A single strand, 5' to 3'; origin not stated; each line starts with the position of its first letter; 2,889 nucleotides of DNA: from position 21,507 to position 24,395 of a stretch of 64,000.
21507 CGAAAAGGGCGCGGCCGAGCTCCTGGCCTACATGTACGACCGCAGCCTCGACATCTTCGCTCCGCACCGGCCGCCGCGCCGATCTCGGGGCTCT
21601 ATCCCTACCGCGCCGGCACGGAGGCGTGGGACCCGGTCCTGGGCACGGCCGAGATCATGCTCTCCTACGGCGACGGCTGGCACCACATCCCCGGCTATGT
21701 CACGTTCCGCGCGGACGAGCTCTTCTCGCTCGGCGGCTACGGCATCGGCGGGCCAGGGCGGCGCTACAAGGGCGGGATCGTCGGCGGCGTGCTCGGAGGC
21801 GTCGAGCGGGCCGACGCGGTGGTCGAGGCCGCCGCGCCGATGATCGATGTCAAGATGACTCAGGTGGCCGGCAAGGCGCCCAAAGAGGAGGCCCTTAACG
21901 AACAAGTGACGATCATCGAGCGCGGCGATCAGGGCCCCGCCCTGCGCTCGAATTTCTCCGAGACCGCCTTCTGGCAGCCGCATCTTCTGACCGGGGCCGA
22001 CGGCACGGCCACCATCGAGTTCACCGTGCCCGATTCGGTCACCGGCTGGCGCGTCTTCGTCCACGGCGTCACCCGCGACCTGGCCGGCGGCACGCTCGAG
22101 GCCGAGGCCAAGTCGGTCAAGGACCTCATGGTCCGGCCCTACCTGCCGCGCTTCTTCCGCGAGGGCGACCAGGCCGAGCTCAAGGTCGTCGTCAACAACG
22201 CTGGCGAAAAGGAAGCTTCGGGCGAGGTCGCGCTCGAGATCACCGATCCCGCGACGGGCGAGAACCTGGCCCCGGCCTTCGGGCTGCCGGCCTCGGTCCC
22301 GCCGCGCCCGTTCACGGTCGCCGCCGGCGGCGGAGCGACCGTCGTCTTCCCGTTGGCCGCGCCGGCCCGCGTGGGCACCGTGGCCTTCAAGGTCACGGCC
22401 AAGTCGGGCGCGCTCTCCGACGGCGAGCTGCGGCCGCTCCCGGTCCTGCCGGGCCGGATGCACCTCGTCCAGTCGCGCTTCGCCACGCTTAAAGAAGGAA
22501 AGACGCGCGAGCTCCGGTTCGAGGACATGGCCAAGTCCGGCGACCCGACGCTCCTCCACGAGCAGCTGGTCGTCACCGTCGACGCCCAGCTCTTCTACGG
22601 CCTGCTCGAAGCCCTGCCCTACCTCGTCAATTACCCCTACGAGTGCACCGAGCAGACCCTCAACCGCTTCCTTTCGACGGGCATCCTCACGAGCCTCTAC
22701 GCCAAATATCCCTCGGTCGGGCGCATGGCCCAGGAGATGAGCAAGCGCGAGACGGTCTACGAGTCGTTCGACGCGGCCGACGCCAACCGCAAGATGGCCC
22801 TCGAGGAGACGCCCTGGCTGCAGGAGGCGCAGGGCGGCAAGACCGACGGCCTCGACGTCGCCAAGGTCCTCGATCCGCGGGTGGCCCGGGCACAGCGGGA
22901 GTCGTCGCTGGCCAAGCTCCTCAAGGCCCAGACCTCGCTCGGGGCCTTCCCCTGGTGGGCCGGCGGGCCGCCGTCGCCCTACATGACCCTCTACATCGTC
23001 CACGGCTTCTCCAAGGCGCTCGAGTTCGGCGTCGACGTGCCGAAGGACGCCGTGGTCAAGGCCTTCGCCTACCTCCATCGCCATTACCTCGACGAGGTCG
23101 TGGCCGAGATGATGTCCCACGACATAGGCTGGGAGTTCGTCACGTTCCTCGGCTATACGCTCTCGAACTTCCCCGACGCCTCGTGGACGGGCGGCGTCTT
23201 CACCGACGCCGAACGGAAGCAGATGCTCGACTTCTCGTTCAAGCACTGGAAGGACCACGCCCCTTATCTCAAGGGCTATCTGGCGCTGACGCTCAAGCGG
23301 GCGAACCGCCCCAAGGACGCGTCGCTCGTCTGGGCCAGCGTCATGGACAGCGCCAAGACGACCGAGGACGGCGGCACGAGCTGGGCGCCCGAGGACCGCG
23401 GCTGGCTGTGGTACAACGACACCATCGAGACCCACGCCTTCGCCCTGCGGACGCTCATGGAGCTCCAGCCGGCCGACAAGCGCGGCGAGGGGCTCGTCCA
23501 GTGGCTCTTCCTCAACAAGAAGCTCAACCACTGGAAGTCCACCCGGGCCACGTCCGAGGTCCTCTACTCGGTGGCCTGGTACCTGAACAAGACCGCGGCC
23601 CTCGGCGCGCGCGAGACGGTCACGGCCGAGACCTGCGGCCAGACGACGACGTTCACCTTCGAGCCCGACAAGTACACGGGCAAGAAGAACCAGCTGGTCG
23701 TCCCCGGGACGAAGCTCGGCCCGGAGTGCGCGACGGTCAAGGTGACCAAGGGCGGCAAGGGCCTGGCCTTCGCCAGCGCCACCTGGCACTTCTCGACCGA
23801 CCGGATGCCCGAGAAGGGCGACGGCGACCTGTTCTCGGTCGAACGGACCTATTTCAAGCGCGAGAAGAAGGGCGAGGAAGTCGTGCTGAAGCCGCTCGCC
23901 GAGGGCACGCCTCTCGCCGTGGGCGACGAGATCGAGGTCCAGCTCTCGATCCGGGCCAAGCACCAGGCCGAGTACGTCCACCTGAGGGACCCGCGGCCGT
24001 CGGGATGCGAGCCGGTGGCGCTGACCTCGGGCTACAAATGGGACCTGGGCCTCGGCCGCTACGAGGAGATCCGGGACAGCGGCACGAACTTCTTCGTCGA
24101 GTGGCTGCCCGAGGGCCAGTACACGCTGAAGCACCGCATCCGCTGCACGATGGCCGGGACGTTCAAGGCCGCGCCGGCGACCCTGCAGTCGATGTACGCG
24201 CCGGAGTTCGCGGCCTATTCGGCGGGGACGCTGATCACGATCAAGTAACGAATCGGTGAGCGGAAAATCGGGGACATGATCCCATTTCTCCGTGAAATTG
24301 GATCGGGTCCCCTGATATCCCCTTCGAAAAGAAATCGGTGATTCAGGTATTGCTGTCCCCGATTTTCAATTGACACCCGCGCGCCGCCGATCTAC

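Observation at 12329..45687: Interspersed ~27-nt inverted-repeat family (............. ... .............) at 9 or more mostly intergenic sites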

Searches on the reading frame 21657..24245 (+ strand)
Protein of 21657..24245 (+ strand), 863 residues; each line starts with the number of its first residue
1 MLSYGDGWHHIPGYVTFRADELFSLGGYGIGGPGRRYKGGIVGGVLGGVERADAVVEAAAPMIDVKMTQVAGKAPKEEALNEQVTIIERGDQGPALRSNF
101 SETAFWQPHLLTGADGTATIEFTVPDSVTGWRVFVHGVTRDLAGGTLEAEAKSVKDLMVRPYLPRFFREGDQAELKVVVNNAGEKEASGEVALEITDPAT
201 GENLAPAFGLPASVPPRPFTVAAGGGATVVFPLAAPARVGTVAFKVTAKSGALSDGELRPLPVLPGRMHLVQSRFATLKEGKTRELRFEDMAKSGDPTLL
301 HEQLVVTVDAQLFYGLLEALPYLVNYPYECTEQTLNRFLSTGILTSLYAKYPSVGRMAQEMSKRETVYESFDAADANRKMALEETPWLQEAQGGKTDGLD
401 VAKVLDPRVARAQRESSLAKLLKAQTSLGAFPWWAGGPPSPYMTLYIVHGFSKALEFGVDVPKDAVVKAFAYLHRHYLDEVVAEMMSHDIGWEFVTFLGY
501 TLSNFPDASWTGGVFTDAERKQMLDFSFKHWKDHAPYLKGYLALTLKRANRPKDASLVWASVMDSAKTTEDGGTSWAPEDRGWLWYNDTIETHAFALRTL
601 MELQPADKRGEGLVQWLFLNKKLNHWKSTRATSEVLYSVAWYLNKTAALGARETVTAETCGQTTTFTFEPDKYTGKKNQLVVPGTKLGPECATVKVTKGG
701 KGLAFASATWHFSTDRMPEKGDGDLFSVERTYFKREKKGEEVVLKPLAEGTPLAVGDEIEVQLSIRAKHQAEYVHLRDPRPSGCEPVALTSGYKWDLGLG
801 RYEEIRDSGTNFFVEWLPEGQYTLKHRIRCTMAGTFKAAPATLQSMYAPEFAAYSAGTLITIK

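Call 55: search_protein_families(library=pfam, proteins=[window:21657-24245:+], max_evalue=0.00001)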
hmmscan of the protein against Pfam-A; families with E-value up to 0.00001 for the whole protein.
window:21657-24245:+ (863 aa): 2 families
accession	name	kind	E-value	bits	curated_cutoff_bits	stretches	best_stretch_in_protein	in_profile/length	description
PF17973.7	bMG10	-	1.1e-30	106.9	26.2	1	726-850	2-131/131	Bacterial Alpha-2-macroglobulin MG10 domain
PF00207.28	A2M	-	5.2e-21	74.7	21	1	103-193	1-92/92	Alpha-2-macroglobulin family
